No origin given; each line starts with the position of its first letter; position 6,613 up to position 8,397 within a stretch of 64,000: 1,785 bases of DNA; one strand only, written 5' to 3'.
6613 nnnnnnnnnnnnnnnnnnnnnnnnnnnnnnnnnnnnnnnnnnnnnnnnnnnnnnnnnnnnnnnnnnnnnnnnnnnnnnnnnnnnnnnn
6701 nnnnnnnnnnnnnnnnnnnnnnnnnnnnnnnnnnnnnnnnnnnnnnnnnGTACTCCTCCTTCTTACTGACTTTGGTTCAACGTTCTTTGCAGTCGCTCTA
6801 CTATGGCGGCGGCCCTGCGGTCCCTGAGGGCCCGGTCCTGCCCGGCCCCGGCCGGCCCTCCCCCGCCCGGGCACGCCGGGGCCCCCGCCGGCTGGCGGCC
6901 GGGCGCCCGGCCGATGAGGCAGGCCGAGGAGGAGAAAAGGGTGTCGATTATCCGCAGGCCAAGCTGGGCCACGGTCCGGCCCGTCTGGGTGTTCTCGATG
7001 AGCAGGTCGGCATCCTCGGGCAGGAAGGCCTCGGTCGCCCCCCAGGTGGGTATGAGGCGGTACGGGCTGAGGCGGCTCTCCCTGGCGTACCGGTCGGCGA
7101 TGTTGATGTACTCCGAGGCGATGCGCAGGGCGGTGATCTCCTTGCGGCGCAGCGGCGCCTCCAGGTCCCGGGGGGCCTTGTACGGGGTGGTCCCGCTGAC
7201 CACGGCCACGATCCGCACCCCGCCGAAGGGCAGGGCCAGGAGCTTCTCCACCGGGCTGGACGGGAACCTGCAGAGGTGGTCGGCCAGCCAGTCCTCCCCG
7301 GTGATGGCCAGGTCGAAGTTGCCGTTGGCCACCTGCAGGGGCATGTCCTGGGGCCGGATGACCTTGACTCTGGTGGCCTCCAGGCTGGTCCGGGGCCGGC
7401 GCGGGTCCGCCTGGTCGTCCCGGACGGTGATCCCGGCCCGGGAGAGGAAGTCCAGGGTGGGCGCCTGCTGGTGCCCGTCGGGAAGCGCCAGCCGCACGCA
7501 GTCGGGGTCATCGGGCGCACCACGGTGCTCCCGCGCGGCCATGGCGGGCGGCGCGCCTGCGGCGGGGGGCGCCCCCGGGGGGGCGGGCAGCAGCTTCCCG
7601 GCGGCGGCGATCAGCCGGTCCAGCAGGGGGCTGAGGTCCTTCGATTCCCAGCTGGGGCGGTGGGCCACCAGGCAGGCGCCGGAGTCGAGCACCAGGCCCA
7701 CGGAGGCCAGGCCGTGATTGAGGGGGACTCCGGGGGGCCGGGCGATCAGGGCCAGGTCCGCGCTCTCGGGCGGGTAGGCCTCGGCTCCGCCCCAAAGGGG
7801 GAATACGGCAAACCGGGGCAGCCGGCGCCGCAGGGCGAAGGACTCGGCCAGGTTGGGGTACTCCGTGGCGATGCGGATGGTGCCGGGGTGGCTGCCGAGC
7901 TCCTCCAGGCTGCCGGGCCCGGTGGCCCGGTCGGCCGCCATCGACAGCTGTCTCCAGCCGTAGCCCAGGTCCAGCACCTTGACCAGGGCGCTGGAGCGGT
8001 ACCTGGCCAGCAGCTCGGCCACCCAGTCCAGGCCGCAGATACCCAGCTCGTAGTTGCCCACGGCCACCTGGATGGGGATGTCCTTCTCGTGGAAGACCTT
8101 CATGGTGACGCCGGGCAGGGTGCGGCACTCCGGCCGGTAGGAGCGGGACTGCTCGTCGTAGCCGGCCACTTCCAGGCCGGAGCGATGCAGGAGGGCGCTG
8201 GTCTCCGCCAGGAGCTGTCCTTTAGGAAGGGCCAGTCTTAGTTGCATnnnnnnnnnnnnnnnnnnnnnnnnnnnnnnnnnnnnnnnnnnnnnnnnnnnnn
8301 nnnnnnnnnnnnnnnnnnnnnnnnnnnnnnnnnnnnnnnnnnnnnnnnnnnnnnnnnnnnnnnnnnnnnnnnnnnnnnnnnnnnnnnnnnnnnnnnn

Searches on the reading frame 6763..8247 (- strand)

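Call 53: search_protein_families(library=ncbifam, proteins=[window:6763-8247:-], max_evalue=0.00001)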
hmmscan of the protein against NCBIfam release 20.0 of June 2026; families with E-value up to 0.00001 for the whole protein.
window:6763-8247:- (494 aa): 1 family
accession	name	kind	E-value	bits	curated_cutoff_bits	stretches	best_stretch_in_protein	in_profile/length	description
TIGR00070.1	hisG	equivalog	2.6e-69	232.8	75.75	2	251-445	1-182/183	ATP phosphoribosyltransferase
